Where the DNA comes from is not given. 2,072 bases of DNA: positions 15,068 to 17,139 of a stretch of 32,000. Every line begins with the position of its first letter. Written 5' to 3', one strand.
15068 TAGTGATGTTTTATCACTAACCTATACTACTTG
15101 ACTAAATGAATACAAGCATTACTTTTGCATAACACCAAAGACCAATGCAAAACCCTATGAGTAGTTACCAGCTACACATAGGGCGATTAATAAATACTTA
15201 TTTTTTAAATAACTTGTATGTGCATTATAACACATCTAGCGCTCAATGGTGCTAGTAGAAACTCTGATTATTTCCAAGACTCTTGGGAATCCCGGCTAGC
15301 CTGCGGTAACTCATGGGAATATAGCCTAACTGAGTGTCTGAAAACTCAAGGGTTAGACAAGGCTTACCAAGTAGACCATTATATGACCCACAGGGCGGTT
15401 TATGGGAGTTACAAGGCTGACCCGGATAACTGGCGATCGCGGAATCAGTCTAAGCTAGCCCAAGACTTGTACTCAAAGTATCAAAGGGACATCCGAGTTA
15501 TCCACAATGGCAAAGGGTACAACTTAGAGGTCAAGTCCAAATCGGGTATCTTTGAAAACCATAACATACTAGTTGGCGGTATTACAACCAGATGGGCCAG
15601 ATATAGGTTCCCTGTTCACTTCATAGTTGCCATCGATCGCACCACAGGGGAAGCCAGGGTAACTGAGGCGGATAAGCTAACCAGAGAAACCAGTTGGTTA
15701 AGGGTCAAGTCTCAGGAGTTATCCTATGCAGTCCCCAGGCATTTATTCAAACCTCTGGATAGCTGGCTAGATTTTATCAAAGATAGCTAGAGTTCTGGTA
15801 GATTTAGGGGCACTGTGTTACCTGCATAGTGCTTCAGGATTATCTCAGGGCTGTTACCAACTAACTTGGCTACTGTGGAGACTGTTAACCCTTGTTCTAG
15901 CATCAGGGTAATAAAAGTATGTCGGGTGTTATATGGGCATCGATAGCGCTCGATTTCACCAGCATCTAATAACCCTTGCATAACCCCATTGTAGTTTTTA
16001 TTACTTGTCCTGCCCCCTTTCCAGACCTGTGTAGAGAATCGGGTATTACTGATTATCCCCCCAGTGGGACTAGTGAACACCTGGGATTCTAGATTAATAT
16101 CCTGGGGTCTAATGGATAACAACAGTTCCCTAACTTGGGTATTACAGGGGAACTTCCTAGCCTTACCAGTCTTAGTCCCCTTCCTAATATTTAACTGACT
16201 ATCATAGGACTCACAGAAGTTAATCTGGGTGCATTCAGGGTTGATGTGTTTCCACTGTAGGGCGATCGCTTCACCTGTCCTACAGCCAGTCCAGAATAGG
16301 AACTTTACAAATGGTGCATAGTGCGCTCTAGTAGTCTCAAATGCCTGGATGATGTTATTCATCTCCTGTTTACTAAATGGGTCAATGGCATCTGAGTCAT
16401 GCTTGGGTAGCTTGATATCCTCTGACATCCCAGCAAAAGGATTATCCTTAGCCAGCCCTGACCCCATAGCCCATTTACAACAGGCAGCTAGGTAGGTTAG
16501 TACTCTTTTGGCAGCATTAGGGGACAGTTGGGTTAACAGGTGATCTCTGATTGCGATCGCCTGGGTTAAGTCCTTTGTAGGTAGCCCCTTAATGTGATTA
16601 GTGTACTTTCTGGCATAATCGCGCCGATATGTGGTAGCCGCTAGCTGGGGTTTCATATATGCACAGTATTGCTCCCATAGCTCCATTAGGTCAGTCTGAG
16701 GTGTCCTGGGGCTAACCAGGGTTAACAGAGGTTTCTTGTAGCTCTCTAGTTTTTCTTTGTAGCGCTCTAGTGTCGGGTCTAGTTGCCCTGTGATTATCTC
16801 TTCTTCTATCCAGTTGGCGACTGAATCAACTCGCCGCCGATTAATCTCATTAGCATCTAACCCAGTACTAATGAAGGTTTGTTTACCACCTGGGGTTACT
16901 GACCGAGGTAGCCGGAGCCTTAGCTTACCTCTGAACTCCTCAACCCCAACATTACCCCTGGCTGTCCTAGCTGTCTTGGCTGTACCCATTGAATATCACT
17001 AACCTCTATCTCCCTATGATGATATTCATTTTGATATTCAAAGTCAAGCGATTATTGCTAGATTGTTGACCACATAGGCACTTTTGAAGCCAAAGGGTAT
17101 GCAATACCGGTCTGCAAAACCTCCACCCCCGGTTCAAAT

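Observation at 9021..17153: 8.1-kb tRNA-Cys-integrated element with a phage-satellite (PICI/P4-like) layout and no structural or conjugation genes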

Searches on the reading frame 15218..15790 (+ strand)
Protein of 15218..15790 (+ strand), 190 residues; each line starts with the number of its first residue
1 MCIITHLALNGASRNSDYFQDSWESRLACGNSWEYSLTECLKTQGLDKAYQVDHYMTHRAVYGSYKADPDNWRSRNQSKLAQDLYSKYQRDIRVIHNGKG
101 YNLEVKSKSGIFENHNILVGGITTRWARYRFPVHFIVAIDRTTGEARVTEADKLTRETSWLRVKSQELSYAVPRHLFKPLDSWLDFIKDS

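Call 5: search_protein_families(library=pfam, max_evalue=0.1, proteins=[window:15218-15790:+])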
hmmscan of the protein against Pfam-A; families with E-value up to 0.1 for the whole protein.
window:15218-15790:+ (190 aa): 0 families

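Call 7: search_protein_families(library=phrogs, max_evalue=0.01, proteins=[window:15218-15790:+])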
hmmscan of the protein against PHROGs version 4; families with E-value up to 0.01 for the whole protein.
window:15218-15790:+ (190 aa): 0 families

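Call 46: search_protein_families(library=pfam, max_evalue=0.01, proteins=[P0042, P0043, P0044, P0045, P0046, P0058, P0065, P0068, P0076, P0078])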
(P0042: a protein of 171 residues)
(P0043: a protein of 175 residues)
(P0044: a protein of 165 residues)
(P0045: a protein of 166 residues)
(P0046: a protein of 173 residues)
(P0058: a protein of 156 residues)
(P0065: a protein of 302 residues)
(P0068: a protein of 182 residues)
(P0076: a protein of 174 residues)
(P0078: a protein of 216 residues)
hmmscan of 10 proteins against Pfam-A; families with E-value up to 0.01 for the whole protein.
P0042 (171 aa): 0 families

P0043 (175 aa): 0 families

P0044 (165 aa): 0 families

P0045 (166 aa): 0 families

P0046 (173 aa): 0 families

P0058 (156 aa): 0 families

P0065 (302 aa): 0 families

P0068 (182 aa): 0 families

P0076 (174 aa): 0 families

P0078 (216 aa): 0 families

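Call 67: search_dna_similar(query=window:15218-15790:+, collection=phages, mode=protein, max_evalue=0.01)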
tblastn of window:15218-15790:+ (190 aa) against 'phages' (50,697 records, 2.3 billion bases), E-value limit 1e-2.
No match.

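Call 72: search_protein_families(library=padloc, max_evalue=0.01, proteins=[window:15218-15790:+])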
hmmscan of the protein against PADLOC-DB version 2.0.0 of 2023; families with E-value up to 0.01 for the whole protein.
window:15218-15790:+ (190 aa): 0 families

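Call 73: search_protein_families(library=ncbifam, max_evalue=0.01, proteins=[window:15218-15790:+])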
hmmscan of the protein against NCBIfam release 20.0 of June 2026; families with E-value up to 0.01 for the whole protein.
window:15218-15790:+ (190 aa): 0 families

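Call 74: find_homologous_proteins(query=window:15218-15790:+)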
Query window:15218-15790:+ (190 aa): 32 proteins with E <= 0.001 among 42 candidates.
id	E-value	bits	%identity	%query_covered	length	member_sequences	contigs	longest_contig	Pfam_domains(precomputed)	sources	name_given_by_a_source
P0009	8.1e-119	412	94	99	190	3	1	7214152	-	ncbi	ncbi:hypothetical protein ACWATR_27455 [Nostoc sp. UIC 10890]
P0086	2.9e-108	378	87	99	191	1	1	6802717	-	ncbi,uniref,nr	ncbi:hypothetical protein ANSO36C_07170 [Nostoc cf. commune SO-36]|uniref:Uncharacterized protein n=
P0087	7.3e-105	367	83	98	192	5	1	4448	-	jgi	jgi:hypothetical protein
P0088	2.0e-103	362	82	99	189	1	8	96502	-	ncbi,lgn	-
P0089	2.1e-103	362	83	97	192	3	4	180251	-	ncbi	-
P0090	2.2e-102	359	81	97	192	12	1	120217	-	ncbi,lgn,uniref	ncbi:MAG: hypothetical protein V7K69_27400 [Nostoc sp.]|uniref:hypothetical protein n=1 Tax=Nostoc s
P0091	3.7e-101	355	81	99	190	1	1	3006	-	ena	-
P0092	7.0e-101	354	80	99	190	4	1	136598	-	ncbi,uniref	ncbi:hypothetical protein [Nostoc sp.]|uniref:hypothetical protein n=1 Tax=Nostoc sp. TaxID=1180 Rep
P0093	1.1e-100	353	81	99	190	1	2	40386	-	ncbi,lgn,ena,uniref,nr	ncbi:hypothetical protein [Nostoc sp. JL33]|uniref:hypothetical protein n=1 Tax=Nostoc sp. JL33 TaxI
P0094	4.7e-100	351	80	99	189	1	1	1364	-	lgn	-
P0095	1.4e-99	349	80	99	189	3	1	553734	-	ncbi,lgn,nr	ncbi:hypothetical protein NIES2107_71930 (plasmid) [Nostoc carneum NIES-2107]|nr:hypothetical protei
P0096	1.9e-99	349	79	99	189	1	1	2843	-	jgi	-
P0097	1.9e-98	346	76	99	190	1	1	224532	-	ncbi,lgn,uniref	ncbi:hypothetical protein [Nostoc sp.]|uniref:hypothetical protein n=1 Tax=Nostoc sp. TaxID=1180 Rep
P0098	2.0e-98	346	77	100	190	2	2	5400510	-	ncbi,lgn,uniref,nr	ncbi:hypothetical protein H6G81_18685 [Scytonema hofmannii FACHB-248]|uniref:Uncharacterized protein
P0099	5.7e-98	344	79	98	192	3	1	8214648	-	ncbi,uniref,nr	ncbi:hypothetical protein [Nostoc sp. 'Peltigera membranacea cyanobiont' N6]|uniref:hypothetical pro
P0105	4.7e-93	328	74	100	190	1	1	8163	-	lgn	-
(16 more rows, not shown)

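Call 79: predict_structure(alignment_id=A4)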
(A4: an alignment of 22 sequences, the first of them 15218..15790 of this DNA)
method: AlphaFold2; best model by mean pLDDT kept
length: 190 residues; sequences in the alignment: 22
mean_pLDDT: 71.8   pTM: 0.68
mean pLDDT of the five models: 71.8, 41.9, 40.3, 33.9, 33.0
residues with pLDDT >= 90: 14; 70-90: 85; 50-70: 83; < 50: 8
segments of 3 or more residues with pLDDT < 50: 11-13
pLDDT, mean of each block of 10 residues (from residue 1): 57 53 53 70 86 63 59 66 59 86 83 85 51 83 86 81 65 91 87
secondary structure, 60 per line:
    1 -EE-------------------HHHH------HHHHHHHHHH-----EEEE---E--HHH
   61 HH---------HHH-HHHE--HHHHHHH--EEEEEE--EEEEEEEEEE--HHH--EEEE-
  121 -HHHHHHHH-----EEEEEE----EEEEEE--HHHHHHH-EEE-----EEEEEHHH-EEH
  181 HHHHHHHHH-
elements in order: H23-26 H33-42 E48-51 H58-62 H82-88 E91-96 E99-108 E116-119 H122-129 E135-140 E145-150 H153-159 E161-163 E169-173 H180-189

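Call 81: fold_search(model_id=the predicted structure, library=pdb)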
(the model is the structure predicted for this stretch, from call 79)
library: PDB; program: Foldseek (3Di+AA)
matches with E <= 10: 530; with E <= 0.001: 0
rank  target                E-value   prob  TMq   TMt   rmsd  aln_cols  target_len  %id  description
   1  1ob8_B                1.3e-03  1.00  0.42  0.60   5.2       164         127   12  Holliday Junction Resolving Enzyme (released 2004-10-15)
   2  1ob9                  2.5e-03  1.00  0.42  0.62   8.0       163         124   12  Holliday Junction Resolving Enzyme (released 2004-10-15)
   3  7bgs_B                2.6e-03  0.94  0.28  0.39   8.8       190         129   14  Archeal holliday junction resolvase from Thermus thermophilus phage 15-6 (released 2022-01-19)
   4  1ob8_A                3.6e-03  1.00  0.43  0.64   5.0       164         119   12  Holliday Junction Resolving Enzyme (released 2004-10-15)
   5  7bnx_B                4.6e-03  0.89  0.27  0.38   8.7       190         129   15  Archeal holliday junction resolvase from Thermus thermophilus phage 15-6 (released 2022-02-16)
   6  1gef_B                4.9e-03  1.00  0.41  0.62   6.5       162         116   14  Crystal structure of the archaeal holliday junction resolvase HJC (released 2001-03-21)
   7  2w8m_A                6.0e-03  0.92  0.33  0.37   7.8       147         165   16  Structure of D212, a nuclease from a fusselovirus. (released 2009-02-03)
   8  2eo0_A                6.8e-03  1.00  0.44  0.61   4.2       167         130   14  Crystal Structure of Holliday Junction Resolvase ST1444 (released 2007-10-02)
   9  9qcc_Y                9.9e-03  0.99  0.43  0.23   5.9       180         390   15  Activated XauSPARDA filament assembly with bound dsDNA substrate (released 2025-12-17)
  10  9qcc_M                1.3e-02  0.95  0.41  0.22   9.6       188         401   13  Activated XauSPARDA filament assembly with bound dsDNA substrate (released 2025-12-17)
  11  4tkd_B                2.3e-02  0.98  0.41  0.60   4.3       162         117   11  Sulfolobus solfataricus HJC mutants (released 2015-08-12)
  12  1gef_E                2.7e-02  0.98  0.34  0.53   6.1       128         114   15  Crystal structure of the archaeal holliday junction resolvase HJC (released 2001-03-21)
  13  2wcw_B                2.9e-02  0.99  0.44  0.64   4.4       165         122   10  1.6A resolution structure of Archaeoglobus fulgidus Hjc, a Holliday junction resolvase from an archaeal hyperthermophi (released 2009-03-24)
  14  9qbp_C                2.9e-02  0.63  0.24  0.13   7.7       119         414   13  Crystal structure of Enhydrobacter aerosaccus apo SPARDA complex (released 2025-12-17)
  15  4tkd_A                4.5e-02  0.99  0.44  0.64   4.2       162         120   12  Sulfolobus solfataricus HJC mutants (released 2015-08-12)
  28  1gef_D                1.1e-01  0.91  0.41  0.64   4.1       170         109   10  Crystal structure of the archaeal holliday junction resolvase HJC (released 2001-03-21)
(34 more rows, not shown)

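Call 96: find_related_loci(query=A4, collection=viral_contigs, flank=10000)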
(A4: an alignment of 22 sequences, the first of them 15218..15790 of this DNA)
Query A4 (190 aa) in viral_contigs; peptide patterns used: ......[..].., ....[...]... (x = any residue, [..] = any of these).
45 stretches matched a pattern, but none encodes a relative of the query by tblastn (E <= 1e-3).

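Call 107: find_encoding_contigs(protein=P0098, flank=10000, max_places=2)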
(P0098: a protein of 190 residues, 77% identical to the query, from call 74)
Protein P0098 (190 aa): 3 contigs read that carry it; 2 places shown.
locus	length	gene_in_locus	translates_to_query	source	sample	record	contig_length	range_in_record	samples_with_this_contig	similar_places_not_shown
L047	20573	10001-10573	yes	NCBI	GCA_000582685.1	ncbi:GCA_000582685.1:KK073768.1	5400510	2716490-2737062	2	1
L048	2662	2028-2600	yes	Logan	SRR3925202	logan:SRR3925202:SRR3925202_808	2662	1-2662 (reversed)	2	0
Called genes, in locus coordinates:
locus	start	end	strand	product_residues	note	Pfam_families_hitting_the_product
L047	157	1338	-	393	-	PF01139:RtcB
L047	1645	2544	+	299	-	PF01209:Ubie_methyltran, PF05175:MTS, PF13489:Methyltransf_23, PF13847:Methyltransf_31, PF08241:Methyltransf_11, PF08242:Methyltransf_12, PF13649:Methyltransf_25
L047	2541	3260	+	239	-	PF00702:Hydrolase, PF13419:HAD_2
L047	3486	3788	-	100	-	-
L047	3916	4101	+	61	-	PF21983:NikA-like (weak)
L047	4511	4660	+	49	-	PF21983:NikA-like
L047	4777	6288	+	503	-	PF05272:VapE-like_dom, PF19263:DUF5906 (faint)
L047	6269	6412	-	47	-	-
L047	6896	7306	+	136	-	-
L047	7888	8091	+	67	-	-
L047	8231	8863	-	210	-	-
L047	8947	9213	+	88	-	-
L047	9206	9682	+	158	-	-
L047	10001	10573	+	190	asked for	-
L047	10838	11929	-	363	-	PF00589:Phage_integrase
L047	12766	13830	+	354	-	PF00805:Pentapeptide (weak), PF13599:Pentapeptide_4 (faint), PF00805:Pentapeptide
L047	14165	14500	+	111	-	PF08869:XisI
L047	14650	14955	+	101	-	-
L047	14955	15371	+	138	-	PF01850:PIN (weak)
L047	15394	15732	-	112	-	PF08869:XisI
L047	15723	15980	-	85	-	PF08814:XisH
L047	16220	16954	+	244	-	-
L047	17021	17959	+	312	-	PF08852:DUF1822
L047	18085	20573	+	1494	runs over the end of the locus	PF12770:CHAT, PF20703:nSTAND1, PF23381:Beta-prop_IFT122_1st, PF24105:Beta-prop_CAF1B_HIR1, PF24780:WD40_MABP1-WDR62_1st, PF24807:WD40_CDC20-Fz, PF24814:WD40_Prp19, PF24817:WD40_WDHD1_1st, +185 more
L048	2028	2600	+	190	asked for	-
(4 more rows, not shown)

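Call 108: find_encoding_contigs(protein=P0105, flank=10000, max_places=2)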
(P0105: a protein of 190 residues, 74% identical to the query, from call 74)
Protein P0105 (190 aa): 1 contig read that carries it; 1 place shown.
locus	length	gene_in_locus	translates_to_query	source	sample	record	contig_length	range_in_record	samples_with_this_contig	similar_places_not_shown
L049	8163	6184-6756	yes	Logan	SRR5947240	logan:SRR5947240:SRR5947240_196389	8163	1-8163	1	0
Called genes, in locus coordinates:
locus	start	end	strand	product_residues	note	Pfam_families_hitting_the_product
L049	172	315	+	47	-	-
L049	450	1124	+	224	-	-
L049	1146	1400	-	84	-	-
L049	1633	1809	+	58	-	-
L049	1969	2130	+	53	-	-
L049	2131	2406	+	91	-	-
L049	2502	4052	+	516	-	PF05272:VapE-like_dom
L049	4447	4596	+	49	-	-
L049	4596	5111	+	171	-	-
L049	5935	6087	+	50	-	PF21983:NikA-like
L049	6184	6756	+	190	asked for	-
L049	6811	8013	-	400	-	PF00589:Phage_integrase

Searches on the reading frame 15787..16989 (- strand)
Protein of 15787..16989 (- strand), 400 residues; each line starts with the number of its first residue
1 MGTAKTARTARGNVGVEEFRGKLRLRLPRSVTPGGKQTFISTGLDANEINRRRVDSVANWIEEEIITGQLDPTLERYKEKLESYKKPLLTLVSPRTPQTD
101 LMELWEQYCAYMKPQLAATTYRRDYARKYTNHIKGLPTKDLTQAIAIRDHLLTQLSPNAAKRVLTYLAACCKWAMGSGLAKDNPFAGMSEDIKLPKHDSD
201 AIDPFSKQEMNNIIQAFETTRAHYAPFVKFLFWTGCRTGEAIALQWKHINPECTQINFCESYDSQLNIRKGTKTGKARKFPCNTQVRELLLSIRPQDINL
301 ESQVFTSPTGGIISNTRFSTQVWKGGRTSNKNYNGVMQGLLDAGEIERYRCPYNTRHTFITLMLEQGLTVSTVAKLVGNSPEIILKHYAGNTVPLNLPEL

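Call 5: search_protein_families(library=pfam, max_evalue=0.1, proteins=[window:15787-16989:-])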
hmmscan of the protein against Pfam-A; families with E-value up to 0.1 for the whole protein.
window:15787-16989:- (400 aa): 1 family
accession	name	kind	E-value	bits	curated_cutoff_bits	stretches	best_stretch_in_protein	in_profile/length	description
PF00589.27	Phage_integrase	-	1.1e-13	51.8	27.1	1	206-389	4-166/172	Phage integrase family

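Call 7: search_protein_families(library=phrogs, max_evalue=0.01, proteins=[window:15787-16989:-])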
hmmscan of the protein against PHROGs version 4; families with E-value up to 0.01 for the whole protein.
window:15787-16989:- (400 aa): 3 families
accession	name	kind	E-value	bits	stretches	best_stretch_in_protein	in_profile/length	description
phrog_1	-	integration and excision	6.3e-47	162.1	1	87-389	157-433/611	integrase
phrog_216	-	integration and excision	1.1e-17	65.1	1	159-390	14-223/301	integrase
phrog_7685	-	integration and excision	4.1e-05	24.2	1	278-389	129-221/240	integrase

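Call 22: find_encoding_contigs(protein=window:15787-16989:-, flank=10000, max_places=10)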
Protein window:15787-16989:- (400 aa): 23 contigs read that carry it; 10 places shown.
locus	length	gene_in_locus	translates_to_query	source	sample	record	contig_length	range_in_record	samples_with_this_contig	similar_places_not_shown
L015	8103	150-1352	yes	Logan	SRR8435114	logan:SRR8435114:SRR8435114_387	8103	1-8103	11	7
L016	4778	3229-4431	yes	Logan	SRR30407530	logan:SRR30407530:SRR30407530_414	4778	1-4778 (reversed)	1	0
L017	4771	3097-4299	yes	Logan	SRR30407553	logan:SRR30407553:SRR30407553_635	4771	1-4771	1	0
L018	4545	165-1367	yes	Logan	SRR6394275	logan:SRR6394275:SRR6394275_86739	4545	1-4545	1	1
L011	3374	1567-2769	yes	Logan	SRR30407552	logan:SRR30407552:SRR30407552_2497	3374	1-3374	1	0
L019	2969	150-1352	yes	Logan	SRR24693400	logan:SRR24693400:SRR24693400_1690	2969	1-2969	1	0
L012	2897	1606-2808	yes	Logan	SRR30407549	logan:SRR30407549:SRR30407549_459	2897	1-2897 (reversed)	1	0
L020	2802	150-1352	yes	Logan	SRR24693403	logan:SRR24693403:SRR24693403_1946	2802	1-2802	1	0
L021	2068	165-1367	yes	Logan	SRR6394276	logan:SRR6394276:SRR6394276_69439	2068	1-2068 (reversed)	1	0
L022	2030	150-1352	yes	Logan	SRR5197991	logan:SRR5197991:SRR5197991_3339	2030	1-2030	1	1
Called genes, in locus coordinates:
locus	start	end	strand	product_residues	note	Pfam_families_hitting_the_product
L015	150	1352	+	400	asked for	PF00589:Phage_integrase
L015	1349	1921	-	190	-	-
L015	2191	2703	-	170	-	-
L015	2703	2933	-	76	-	-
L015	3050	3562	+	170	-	-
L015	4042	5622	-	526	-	PF05272:VapE-like_dom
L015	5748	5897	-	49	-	-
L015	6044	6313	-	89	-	-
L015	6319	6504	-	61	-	PF21983:NikA-like (weak)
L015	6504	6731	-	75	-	-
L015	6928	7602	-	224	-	-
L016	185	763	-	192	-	PF00849:PseudoU_synth_2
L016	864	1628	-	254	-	PF13489:Methyltransf_23, PF01209:Ubie_methyltran (weak), PF05175:MTS (weak), PF13847:Methyltransf_31, PF08241:Methyltransf_11, PF08242:Methyltransf_12, PF13649:Methyltransf_25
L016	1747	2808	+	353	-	PF00155:Aminotran_1_2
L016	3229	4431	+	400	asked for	PF00589:Phage_integrase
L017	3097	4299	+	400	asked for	PF00589:Phage_integrase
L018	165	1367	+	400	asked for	PF00589:Phage_integrase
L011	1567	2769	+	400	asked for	PF00589:Phage_integrase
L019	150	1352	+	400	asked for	PF00589:Phage_integrase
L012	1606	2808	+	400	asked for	PF00589:Phage_integrase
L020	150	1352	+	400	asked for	PF00589:Phage_integrase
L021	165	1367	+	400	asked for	PF00589:Phage_integrase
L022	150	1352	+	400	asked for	PF00589:Phage_integrase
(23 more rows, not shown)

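Call 46: search_protein_families(library=pfam, max_evalue=0.01, proteins=[P0042, P0043, P0044, P0045, P0046, P0058, P0065, P0068, P0076, P0078])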
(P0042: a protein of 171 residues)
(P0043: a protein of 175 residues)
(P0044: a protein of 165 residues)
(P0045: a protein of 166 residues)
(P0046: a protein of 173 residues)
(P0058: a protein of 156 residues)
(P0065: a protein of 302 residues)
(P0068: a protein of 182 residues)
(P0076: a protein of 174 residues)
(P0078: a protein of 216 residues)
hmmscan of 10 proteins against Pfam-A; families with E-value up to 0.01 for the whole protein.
P0042 (171 aa): 0 families

P0043 (175 aa): 0 families

P0044 (165 aa): 0 families

P0045 (166 aa): 0 families

P0046 (173 aa): 0 families

P0058 (156 aa): 0 families

P0065 (302 aa): 0 families

P0068 (182 aa): 0 families

P0076 (174 aa): 0 families

P0078 (216 aa): 0 families

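Call 72: search_protein_families(library=padloc, max_evalue=0.01, proteins=[window:15787-16989:-])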
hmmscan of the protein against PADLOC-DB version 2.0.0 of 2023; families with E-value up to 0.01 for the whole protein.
window:15787-16989:- (400 aa): 0 families

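Call 73: search_protein_families(library=ncbifam, max_evalue=0.01, proteins=[window:15787-16989:-])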
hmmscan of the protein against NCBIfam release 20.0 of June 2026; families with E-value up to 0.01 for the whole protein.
window:15787-16989:- (400 aa): 5 families
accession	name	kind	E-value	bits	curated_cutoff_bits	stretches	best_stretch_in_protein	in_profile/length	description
TIGR02224.1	recomb_XerC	equivalog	4e-11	42.8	335.15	1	130-378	38-264/295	tyrosine recombinase XerC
TIGR02225.1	recomb_XerD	equivalog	3.6e-09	36.4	329.6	1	119-380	19-263/290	site-specific tyrosine recombinase XerD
NF040815.2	recomb_XerA_Arch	equivalog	1.3e-08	34.7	220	1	184-380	81-243/263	site-specific tyrosine recombinase/integron integrase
NF001399.0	PRK00283.1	subfamily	5.6e-06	25.8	279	1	121-380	30-272/300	tyrosine recombinase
TIGR02249.1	integrase_gron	subfamily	0.0021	17.5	265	0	345-380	254-289/315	integron integrase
